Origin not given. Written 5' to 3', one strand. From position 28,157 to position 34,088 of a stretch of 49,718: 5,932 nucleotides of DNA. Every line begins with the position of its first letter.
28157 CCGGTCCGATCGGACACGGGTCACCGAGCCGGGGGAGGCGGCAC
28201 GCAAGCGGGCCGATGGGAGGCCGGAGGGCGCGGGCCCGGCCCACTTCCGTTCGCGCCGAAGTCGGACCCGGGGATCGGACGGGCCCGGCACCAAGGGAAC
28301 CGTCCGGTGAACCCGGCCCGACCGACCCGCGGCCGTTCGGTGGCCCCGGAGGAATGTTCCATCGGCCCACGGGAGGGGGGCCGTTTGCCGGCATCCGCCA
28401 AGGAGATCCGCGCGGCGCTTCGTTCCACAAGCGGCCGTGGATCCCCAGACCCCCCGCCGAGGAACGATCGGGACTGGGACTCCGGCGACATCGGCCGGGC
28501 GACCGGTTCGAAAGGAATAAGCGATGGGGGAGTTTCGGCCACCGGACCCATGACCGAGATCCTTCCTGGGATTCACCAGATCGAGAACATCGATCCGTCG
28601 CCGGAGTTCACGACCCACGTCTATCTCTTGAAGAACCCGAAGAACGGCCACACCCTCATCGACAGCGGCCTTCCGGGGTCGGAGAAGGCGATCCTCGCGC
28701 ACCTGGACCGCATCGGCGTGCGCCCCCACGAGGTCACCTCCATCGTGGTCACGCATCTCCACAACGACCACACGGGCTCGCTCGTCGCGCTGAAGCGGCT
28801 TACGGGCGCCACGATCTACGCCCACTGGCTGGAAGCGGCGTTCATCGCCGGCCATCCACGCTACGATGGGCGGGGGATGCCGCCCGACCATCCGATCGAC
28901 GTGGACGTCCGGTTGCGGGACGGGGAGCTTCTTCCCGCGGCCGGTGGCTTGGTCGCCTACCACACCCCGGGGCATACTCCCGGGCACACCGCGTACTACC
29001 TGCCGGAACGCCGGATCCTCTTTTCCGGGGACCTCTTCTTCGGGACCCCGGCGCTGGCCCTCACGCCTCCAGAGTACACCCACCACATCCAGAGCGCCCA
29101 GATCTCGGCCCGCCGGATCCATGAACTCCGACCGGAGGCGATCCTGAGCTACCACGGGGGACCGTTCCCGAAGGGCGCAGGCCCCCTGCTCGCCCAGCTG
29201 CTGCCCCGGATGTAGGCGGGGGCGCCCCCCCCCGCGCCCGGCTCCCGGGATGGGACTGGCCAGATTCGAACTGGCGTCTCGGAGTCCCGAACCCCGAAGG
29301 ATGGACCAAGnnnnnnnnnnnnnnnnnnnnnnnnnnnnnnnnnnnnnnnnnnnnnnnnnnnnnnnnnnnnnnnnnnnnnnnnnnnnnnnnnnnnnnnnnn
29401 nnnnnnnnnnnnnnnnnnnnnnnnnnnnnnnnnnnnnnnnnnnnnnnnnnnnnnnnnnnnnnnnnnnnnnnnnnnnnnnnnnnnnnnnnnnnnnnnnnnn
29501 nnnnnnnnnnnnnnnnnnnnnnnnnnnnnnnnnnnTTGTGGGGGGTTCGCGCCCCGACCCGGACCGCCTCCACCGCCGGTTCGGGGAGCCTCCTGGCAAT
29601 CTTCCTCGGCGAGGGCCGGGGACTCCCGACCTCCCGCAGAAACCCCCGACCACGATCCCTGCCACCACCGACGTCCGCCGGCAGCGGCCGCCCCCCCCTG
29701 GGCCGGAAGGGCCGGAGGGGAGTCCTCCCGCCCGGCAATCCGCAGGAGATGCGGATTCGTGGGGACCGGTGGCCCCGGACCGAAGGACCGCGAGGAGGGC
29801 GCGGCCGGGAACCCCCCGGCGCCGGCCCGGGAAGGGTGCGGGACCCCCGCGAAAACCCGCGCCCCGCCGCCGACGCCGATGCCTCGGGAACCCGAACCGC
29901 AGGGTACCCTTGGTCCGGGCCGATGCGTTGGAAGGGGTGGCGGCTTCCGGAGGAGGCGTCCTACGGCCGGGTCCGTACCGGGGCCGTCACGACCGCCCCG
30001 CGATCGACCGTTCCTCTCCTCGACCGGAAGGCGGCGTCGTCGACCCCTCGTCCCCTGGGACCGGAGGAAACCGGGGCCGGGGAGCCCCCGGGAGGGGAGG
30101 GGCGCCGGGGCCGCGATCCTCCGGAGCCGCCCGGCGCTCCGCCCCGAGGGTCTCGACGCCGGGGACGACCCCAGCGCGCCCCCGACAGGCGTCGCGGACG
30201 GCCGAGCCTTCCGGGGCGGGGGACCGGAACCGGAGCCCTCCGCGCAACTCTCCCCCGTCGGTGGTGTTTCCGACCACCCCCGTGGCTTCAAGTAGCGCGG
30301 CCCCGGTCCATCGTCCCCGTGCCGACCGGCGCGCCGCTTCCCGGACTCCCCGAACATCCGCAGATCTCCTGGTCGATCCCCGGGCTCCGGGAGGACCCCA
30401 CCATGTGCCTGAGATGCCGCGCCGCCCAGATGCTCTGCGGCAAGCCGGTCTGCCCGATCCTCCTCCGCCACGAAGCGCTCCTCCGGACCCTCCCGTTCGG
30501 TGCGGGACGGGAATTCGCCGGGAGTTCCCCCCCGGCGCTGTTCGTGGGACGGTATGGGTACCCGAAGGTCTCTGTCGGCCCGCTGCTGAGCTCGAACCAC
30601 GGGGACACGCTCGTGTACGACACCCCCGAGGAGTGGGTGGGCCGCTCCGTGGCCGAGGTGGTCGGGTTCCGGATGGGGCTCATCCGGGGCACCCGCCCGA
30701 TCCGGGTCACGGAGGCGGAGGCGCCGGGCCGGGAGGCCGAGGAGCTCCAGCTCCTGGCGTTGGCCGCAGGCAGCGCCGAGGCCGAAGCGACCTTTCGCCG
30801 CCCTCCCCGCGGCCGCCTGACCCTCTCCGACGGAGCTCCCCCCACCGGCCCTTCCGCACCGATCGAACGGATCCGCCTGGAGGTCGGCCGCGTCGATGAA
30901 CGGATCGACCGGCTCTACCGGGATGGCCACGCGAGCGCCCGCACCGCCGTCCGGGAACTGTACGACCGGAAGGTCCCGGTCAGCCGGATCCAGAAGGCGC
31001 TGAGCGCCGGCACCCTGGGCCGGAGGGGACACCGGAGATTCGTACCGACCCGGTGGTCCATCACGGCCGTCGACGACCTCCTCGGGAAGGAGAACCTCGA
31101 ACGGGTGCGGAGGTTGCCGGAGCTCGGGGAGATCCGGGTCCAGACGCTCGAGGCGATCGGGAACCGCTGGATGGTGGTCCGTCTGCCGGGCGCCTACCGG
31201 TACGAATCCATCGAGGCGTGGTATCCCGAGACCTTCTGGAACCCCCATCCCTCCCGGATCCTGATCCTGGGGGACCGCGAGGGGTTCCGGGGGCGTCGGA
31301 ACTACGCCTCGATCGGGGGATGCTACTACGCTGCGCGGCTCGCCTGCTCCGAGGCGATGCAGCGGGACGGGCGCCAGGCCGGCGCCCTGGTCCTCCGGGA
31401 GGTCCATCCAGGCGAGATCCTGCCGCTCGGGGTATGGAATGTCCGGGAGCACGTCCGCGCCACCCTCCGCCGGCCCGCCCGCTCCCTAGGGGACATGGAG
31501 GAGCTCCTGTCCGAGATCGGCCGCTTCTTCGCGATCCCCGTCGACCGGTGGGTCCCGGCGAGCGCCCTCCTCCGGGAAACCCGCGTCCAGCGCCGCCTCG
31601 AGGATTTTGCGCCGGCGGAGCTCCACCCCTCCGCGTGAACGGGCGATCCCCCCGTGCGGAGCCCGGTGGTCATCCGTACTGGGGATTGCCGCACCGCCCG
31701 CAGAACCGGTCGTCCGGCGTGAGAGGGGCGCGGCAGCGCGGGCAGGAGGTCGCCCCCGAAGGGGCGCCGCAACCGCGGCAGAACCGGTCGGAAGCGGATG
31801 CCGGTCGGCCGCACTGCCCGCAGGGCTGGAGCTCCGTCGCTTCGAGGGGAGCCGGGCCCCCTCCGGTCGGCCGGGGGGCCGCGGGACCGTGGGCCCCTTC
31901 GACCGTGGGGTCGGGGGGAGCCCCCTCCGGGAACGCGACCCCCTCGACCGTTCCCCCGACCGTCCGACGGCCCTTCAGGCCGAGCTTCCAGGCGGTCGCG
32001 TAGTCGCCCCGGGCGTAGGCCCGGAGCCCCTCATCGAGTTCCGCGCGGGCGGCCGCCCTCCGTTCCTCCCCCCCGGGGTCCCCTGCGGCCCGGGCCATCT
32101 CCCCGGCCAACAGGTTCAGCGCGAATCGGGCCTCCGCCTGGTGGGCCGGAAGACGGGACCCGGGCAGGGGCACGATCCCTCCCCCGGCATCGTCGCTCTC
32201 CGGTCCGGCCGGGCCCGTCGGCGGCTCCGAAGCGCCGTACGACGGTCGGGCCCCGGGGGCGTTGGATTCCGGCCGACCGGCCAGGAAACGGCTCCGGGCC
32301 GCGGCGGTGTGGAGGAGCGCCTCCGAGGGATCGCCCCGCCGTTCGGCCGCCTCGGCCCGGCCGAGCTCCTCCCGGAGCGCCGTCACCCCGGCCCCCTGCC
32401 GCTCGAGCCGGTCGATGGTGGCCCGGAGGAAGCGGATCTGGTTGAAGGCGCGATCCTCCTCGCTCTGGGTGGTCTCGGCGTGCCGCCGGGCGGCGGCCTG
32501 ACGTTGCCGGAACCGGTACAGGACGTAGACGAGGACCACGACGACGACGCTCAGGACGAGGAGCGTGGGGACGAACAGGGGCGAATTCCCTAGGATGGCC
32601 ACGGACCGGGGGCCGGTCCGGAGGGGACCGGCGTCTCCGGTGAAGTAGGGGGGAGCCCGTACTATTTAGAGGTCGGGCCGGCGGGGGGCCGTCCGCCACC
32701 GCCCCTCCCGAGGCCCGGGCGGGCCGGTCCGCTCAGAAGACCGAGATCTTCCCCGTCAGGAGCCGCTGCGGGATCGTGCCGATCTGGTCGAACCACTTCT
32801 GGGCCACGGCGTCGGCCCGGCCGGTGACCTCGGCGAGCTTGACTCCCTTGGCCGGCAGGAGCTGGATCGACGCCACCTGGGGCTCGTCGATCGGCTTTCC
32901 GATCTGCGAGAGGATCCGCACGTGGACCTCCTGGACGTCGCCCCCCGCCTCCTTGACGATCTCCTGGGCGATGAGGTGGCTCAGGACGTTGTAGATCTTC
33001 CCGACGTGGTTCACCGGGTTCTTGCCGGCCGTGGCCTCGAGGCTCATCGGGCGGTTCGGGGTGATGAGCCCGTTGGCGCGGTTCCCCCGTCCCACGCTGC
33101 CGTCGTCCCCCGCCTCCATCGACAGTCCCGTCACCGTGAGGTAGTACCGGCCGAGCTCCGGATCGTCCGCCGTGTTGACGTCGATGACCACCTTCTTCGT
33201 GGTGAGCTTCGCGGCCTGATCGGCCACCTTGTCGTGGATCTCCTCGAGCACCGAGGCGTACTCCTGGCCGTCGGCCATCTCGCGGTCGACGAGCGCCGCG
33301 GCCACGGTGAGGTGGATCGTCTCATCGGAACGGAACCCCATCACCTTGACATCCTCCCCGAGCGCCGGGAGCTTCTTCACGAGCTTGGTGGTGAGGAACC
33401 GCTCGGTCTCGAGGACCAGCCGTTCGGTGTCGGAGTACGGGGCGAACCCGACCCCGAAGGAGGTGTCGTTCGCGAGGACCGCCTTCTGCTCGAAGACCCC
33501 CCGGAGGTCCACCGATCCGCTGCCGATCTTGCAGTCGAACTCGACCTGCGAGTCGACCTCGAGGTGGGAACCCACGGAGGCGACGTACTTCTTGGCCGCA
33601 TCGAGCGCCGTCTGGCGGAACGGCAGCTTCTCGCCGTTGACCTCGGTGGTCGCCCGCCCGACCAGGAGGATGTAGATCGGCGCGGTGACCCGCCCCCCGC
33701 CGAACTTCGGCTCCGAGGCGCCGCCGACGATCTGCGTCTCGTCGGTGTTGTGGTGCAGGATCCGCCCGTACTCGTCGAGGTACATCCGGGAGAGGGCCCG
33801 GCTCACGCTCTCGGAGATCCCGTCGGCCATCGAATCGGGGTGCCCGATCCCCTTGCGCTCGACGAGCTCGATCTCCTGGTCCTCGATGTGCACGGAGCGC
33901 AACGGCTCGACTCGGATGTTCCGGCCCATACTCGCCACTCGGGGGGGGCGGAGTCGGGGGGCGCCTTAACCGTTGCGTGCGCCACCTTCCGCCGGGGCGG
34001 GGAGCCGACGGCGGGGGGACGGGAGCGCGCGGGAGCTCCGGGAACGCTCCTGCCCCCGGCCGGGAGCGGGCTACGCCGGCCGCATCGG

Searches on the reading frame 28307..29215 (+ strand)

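Call 49: search_protein_families(library=pfam, proteins=[window:28307-29215:+], max_evalue=0.001)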
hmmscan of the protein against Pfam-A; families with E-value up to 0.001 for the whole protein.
window:28307-29215:+ (302 aa): 3 families
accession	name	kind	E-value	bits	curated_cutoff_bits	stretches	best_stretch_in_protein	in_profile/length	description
PF00753.33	Lactamase_B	-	7.1e-30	104.9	22.7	1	101-281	4-194/196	Metallo-beta-lactamase superfamily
PF19583.5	ODP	-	3.4e-11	43.8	27.2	1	102-248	2-141/194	ODP family beta lactamase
PF12706.13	Lactamase_B_2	-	0.00062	19.9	27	0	140-243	28-143/200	Beta-lactamase superfamily domain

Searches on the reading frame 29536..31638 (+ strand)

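Call 49: search_protein_families(library=pfam, proteins=[window:29536-31638:+], max_evalue=0.001)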
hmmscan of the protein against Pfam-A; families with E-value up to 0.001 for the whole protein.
window:29536-31638:+ (700 aa): 2 families
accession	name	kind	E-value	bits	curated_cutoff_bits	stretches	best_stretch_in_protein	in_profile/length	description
PF04894.17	Nre_N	-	8e-85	285.4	25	1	300-569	1-270/270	Archaeal Nre, N-terminal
PF04895.17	Nre_C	-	3.7e-32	110.9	27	1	582-691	1-110/110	Archaeal Nre, C-terminal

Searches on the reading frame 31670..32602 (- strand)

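Call 49: search_protein_families(library=pfam, proteins=[window:31670-32602:-], max_evalue=0.001)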
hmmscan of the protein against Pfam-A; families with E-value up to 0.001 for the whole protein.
window:31670-32602:- (310 aa): 4 families
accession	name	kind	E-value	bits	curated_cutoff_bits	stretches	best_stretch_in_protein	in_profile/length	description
PF12773.13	DZR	-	2.2e-09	37.8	27.3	1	261-305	1-45/45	Double zinc ribbon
PF13240.11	Zn_Ribbon_1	-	1.7e-08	34.4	25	1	287-307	2-22/23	zinc-ribbon domain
PF13248.11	Zn_ribbon_3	-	6.3e-08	32.3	27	1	285-307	3-25/26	zinc-ribbon domain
PF17032.10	Zn_ribbon_15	-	1.9e-05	25.8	28.9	0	284-305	52-73/73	zinc-ribbon family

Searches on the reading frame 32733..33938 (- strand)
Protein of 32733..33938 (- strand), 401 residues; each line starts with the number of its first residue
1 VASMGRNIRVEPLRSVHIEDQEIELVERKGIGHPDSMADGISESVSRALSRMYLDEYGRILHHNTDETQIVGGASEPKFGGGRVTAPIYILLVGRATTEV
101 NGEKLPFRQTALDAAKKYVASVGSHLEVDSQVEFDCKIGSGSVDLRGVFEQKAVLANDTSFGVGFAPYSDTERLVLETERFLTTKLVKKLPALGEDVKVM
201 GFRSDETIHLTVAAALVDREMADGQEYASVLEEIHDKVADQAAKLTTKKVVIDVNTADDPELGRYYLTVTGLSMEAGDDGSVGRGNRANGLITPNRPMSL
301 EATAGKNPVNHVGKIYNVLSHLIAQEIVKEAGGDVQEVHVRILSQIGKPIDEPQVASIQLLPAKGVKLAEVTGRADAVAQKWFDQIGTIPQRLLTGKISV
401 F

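Call 49: search_protein_families(library=pfam, proteins=[window:32733-33938:-], max_evalue=0.001)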
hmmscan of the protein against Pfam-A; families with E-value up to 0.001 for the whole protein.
window:32733-33938:- (401 aa): 1 family
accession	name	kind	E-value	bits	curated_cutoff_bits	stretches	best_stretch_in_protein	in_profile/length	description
PF01941.24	AdoMet_Synthase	-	1.8e-168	560.9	27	1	6-397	1-395/395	S-adenosylmethionine synthetase (AdoMet synthetase)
